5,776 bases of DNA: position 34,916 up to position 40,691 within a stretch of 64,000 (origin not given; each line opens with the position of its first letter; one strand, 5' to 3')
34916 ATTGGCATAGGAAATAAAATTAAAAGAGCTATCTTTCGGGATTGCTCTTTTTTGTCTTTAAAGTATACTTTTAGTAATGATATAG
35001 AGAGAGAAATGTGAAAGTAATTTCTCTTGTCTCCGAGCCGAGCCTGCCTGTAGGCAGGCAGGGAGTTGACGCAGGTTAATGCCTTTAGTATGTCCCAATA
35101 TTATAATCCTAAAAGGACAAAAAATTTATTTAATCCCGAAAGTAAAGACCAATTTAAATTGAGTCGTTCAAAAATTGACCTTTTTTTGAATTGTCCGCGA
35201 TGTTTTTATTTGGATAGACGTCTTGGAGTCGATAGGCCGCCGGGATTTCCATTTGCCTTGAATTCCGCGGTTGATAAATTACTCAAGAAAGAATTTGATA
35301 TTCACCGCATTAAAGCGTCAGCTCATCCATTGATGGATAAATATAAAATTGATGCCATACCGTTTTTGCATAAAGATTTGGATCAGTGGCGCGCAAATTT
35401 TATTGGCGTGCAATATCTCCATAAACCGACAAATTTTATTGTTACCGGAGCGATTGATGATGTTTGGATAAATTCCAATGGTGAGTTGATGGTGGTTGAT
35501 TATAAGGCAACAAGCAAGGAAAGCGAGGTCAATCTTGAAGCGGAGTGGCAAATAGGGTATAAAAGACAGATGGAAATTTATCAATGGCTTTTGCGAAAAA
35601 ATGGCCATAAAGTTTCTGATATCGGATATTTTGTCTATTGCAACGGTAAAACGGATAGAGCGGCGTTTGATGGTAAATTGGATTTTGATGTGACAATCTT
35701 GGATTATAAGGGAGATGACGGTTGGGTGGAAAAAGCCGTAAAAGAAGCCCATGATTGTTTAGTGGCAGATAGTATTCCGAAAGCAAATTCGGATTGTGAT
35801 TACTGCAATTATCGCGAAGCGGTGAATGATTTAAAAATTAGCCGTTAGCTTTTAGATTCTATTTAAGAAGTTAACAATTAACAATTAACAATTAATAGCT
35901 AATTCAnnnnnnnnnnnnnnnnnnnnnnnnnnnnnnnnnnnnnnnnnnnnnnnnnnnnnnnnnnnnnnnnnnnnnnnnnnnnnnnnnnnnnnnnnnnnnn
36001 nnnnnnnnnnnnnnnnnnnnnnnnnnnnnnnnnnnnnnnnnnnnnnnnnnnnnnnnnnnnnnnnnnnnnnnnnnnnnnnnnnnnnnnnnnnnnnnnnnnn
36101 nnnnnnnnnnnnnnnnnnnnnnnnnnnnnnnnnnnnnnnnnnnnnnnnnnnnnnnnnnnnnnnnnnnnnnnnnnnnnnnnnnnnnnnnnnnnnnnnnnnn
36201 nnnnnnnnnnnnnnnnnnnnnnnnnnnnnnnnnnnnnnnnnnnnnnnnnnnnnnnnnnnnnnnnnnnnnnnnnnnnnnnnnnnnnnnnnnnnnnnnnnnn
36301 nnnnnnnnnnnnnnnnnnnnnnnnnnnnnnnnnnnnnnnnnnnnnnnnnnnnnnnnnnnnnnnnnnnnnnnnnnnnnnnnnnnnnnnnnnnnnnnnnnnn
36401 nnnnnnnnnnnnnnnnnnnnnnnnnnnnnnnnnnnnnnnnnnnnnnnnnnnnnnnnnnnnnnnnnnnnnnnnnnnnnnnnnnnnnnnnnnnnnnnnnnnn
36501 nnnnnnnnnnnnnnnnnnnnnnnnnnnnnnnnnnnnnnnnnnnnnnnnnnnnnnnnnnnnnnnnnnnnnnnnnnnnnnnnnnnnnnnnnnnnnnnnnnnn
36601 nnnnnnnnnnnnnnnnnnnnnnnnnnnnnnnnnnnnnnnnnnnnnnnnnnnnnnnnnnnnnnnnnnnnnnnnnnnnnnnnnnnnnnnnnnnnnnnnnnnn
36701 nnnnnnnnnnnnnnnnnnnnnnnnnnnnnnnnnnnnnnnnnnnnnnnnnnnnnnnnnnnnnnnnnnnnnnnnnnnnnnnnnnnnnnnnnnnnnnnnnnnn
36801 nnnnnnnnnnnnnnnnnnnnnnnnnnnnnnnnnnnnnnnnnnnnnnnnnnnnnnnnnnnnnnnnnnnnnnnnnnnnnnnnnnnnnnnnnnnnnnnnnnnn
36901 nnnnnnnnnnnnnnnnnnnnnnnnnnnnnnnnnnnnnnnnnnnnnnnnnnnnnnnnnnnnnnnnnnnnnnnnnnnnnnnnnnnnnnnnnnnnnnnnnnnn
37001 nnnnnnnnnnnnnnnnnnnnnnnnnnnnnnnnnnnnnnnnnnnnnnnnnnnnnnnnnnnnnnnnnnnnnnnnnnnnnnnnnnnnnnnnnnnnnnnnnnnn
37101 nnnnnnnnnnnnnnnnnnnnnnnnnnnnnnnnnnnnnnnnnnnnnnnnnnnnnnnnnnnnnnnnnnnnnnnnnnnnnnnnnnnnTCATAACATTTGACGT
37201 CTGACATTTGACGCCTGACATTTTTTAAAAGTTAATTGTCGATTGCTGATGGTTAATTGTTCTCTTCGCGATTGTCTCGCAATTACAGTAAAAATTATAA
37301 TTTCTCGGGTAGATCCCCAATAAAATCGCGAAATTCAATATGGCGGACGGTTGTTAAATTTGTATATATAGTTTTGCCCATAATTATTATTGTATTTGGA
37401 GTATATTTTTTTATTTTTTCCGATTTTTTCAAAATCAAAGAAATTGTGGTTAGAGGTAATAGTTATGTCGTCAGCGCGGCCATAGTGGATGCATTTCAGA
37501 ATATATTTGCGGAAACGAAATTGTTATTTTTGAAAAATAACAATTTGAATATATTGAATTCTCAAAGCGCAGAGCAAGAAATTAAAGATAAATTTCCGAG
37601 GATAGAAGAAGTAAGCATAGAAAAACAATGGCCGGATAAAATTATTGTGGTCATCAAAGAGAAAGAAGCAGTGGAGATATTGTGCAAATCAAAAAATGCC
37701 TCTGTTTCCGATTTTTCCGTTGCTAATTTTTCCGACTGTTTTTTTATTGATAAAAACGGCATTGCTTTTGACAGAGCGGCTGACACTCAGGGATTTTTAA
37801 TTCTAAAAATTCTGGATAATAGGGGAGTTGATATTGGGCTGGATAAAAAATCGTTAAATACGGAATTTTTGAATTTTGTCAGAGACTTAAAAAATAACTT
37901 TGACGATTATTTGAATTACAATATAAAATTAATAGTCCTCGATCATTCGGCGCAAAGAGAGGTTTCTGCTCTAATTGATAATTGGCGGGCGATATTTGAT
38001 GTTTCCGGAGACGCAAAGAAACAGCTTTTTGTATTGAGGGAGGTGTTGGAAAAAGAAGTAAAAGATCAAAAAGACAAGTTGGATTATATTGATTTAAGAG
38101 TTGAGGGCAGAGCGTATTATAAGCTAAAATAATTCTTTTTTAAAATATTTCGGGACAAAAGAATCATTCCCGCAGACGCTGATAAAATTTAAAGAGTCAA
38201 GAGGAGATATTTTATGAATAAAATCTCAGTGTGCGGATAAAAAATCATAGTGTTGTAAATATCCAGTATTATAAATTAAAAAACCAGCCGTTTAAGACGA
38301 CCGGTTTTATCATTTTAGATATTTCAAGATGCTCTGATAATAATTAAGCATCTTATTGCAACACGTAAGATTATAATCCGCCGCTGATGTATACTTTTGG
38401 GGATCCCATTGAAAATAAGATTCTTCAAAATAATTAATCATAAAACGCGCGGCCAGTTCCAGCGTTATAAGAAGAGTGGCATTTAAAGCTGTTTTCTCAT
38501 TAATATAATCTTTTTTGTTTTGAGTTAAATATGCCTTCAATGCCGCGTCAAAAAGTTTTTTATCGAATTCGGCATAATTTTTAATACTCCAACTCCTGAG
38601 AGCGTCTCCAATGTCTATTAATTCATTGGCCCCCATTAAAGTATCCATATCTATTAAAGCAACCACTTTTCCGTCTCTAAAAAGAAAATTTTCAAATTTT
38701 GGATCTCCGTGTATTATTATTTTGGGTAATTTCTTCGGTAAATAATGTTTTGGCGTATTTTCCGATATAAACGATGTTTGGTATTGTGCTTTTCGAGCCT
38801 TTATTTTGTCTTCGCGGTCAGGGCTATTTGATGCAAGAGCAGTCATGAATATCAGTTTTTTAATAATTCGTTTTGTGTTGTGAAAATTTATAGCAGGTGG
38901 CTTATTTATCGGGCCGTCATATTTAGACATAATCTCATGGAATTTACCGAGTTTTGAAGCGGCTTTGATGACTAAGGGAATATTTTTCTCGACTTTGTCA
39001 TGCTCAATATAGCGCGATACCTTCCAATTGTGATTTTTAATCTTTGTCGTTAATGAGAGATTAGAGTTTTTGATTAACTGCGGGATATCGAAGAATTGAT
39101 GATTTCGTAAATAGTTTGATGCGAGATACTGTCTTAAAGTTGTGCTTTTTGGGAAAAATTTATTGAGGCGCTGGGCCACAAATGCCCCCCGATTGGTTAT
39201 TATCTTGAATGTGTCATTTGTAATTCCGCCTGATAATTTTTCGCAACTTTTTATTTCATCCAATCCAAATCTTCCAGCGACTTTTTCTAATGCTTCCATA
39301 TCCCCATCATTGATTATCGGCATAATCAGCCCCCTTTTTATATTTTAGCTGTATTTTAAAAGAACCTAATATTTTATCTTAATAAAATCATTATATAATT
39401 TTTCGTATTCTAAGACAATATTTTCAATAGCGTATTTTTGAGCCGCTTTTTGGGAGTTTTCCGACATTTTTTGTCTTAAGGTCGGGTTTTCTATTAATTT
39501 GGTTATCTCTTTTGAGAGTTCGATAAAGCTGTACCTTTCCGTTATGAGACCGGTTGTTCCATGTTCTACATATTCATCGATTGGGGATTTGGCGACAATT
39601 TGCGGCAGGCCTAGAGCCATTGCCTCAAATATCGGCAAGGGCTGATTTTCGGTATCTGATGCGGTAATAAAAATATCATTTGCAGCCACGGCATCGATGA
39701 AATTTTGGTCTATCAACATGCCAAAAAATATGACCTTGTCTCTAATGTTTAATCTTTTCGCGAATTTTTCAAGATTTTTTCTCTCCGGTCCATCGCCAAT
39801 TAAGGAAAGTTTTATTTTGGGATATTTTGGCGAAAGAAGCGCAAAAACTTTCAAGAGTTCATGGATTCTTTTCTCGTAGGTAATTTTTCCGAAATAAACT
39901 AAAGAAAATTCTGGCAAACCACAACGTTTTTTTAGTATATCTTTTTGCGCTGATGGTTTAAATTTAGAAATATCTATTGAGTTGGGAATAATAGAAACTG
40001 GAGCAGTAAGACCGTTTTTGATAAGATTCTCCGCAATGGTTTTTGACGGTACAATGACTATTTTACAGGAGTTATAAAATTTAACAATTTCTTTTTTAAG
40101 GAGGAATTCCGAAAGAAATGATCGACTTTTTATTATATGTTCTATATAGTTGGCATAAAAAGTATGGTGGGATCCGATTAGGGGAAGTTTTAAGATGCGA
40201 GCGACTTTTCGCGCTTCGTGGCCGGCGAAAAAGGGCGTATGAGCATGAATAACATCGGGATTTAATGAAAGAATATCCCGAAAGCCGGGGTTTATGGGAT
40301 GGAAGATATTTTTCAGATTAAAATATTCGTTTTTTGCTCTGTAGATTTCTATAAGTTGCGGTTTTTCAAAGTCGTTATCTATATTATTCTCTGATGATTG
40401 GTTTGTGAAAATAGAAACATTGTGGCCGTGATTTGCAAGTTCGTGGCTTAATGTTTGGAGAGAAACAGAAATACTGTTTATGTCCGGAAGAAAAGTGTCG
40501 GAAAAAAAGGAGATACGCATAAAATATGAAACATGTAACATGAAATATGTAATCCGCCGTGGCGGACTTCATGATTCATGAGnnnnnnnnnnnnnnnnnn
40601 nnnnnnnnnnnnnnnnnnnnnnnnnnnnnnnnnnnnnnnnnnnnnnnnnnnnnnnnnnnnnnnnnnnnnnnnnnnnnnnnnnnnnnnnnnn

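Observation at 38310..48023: Glycosylation locus: APH-type kinase, GT4, two GT-C membrane transferases, plus an orphan T4CP-like ATPase and a GtrA-like flippase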

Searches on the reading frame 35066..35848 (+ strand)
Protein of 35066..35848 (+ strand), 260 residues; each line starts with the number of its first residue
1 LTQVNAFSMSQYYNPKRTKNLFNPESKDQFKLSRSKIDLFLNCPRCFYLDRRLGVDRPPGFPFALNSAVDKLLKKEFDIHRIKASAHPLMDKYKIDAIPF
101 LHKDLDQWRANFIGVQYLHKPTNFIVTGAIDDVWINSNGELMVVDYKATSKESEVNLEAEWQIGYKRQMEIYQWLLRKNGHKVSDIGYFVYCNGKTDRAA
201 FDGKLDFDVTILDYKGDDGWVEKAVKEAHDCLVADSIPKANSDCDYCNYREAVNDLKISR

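Call 37: search_protein_families(library=pfam, proteins=[window:35066-35848:+], max_evalue=0.00001)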
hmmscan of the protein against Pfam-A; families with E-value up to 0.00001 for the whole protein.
window:35066-35848:+ (260 aa): 1 family
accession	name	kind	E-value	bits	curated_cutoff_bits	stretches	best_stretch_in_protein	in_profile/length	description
PF12705.13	PDDEXK_1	-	6.8e-15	56.1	22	1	108-251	103-244/247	PD-(D/E)XK nuclease superfamily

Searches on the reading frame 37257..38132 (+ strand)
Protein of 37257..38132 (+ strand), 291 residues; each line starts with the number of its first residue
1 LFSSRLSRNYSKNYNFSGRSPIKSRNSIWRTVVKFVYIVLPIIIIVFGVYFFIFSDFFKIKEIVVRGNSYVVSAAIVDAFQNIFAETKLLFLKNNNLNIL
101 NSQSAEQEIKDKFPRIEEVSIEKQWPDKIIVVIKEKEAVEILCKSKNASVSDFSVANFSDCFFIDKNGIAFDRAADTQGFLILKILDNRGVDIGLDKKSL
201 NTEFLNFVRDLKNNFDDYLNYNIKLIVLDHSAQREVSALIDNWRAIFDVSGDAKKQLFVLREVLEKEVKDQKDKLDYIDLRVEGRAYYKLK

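Call 3: search_protein_families(library=pfam, proteins=[window:37257-38132:+], max_evalue=0.01)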
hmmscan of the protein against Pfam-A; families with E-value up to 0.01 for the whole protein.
window:37257-38132:+ (291 aa): 1 family
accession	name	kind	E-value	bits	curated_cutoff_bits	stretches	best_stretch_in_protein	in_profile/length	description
PF08478.15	POTRA_1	-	2.3e-09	37.9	23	1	58-135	1-68/69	POTRA domain, FtsQ-type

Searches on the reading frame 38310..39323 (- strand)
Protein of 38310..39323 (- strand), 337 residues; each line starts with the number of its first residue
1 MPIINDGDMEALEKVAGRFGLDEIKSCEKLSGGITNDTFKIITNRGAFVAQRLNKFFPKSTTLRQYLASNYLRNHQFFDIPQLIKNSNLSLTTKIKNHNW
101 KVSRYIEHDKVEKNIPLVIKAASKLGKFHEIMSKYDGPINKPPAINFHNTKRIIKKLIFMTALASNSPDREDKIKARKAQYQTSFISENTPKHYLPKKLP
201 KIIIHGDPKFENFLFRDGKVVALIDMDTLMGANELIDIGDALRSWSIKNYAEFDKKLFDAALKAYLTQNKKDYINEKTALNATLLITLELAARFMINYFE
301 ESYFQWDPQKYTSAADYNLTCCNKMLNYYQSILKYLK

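Call 3: search_protein_families(library=pfam, proteins=[window:38310-39323:-], max_evalue=0.01)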
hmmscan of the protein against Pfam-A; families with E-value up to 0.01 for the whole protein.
window:38310-39323:- (337 aa): 1 family
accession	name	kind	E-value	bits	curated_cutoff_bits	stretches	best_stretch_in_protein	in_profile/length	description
PF01636.29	APH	-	2.9e-14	53.9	23.2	1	27-262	2-230/239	Phosphotransferase enzyme family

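Call 10: search_protein_families(library=ncbifam, proteins=[window:38310-39323:-], max_evalue=0.01)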
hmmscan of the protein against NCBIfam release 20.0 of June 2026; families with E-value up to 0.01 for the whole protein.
window:38310-39323:- (337 aa): 6 families
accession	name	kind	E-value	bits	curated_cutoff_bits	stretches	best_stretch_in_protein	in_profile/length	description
TIGR02906.1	spore_CotS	subfamily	1.4e-11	43.9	172.7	1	38-270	12-255/314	CotS family spore coat protein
NF003558.0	PRK05231.1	equivalog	6.6e-11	41.7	271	1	10-296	10-279/322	homoserine kinase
TIGR00938.1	thrB_alt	equivalog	5.1e-07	29.3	255.9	1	191-281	177-266/307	homoserine kinase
NF033068.1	APH_3p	equivalog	0.00014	21.5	205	1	194-267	168-237/255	APH(3') family aminoglycoside O-phosphotransferase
NF033059.2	APH_3p_I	exception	0.0011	18.4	400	1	192-265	179-247/267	APH(3')-I family aminoglycoside O-phosphotransferase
TIGR03724.2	arch_bud32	equivalog_domain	0.0072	15.8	125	0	203-276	106-181/193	KEOPS complex kinase/ATPase Bud32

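Call 73: search_protein_families(library=padloc, proteins=[window:38310-39323:-], max_evalue=0.01)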
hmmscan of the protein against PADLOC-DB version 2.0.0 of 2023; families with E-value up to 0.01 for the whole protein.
window:38310-39323:- (337 aa): 0 families

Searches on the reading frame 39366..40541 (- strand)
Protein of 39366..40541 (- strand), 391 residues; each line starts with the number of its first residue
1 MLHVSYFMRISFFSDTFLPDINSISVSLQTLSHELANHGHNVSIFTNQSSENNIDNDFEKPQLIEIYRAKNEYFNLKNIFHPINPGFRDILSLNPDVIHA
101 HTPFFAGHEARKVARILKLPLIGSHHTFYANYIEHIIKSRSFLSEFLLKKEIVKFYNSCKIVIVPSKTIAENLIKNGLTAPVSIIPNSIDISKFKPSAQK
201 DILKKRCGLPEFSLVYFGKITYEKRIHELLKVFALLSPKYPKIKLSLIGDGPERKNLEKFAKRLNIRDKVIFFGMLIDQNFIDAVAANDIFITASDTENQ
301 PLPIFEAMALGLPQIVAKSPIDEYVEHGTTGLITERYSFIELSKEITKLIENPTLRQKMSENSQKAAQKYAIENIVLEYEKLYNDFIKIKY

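Call 3: search_protein_families(library=pfam, proteins=[window:39366-40541:-], max_evalue=0.01)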
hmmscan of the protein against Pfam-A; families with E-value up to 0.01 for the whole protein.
window:39366-40541:- (391 aa): 6 families
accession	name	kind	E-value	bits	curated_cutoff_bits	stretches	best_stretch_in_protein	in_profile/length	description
PF00534.26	Glycos_transf_1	-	4.8e-35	121.1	26.4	1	212-365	16-171/172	Glycosyl transferases group 1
PF13692.12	Glyco_trans_1_4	-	6.2e-26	91.8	27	1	213-352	3-142/142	Glycosyl transferases group 1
PF13439.12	Glyco_transf_4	-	4.9e-24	85.7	28.5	1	24-192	4-169/170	Glycosyltransferase Family 4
PF13579.12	Glyco_trans_4_4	-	1.9e-07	32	29.7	1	25-187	4-157/158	Glycosyl transferase 4-like domain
PF13477.12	Glyco_trans_4_2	-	2.2e-05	25.1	23.4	1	27-126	12-107/139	Glycosyl transferase 4-like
PF13524.12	Glyco_trans_1_2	-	0.00094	19.6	25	0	297-368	60-130/144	Glycosyl transferase-like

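Call 10: search_protein_families(library=ncbifam, proteins=[window:39366-40541:-], max_evalue=0.01)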
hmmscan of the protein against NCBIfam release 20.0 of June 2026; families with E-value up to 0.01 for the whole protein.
window:39366-40541:- (391 aa): 37 families (the best 25 are shown)
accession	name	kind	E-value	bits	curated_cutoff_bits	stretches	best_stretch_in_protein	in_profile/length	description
NF049988.1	MGlcDAGSynMgs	equivalog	5.5e-47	161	400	1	8-388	1-389/398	alpha-monoglucosyldiacylglycerol synthase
TIGR03999.1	thiol_BshA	equivalog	4.6e-33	114.7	273.7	1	151-387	136-374/375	N-acetyl-alpha-D-glucosaminyl L-malate synthase BshA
NF053787.1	GlcN_PG_synth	equivalog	3e-28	98.7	480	1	89-385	77-358/361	N-acetylglucosaminyl phosphatidylglycerol synthase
TIGR04063.1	stp3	hypoth_equivalog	1.8e-25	89.7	442.05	1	92-386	90-395/397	TIGR04063 family PEP-CTERM/XrtA system glycosyltransferase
NF047684.1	TeichurnBiosyTuaC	equivalog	4.3e-22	78.6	550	1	92-386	106-389/391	teichuronic acid biosynthesis protein TuaC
TIGR03088.1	stp2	hypoth_equivalog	1.2e-21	77.1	409.05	1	182-385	162-372/374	TIGR03088 family PEP-CTERM/XrtA system glycosyltransferase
NF041876.1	EPS_EpsE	equivalog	6.1e-21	75.1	400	1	172-367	178-376/389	exopolysaccharide biosynthesis GT4 family glycosyltransferase EpsE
NF038255.1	exopoly_VpsD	equivalog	6.4e-19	68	300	1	91-387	98-380/381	VpsD family glycosyltransferase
NF053513.1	Gtran_IagA_BgsA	equivalog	1.6e-18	66.8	460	1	96-386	45-331/333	LTA glycolipid anchor biosynthesis glycosyltransferase, IagA/BgsA family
TIGR03449.1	mycothiol_MshA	equivalog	5.5e-18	65.1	462.5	1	26-386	25-403/406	D-inositol-3-phosphate glycosyltransferase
NF046085.1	XrtY_assoc_Gly1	equivalog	6.4e-17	61.5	400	1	110-387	115-385/387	XrtY-associated glycosyltransferase XYAG1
NF041010.1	glycosy_Agl16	equivalog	1e-16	60.8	575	1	12-385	5-350/352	glycosylation protein Agl16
NF047880.1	glyco_SdgA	exception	1.5e-15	56.7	800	1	87-383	209-487/488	serine-aspartate repeat adhesin O-glycosyltransferase SdgA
NF047881.1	glyco_SdgB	exception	1.7e-15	56.7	800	1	119-381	239-491/496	serine-aspartate repeat adhesin O-glycosyltransferase SdgB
NF038229.1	Glyco4_Geo_Pelo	equivalog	1.8e-15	56.8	400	1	92-386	53-336/338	GPMC system family 4 glycosyltransferase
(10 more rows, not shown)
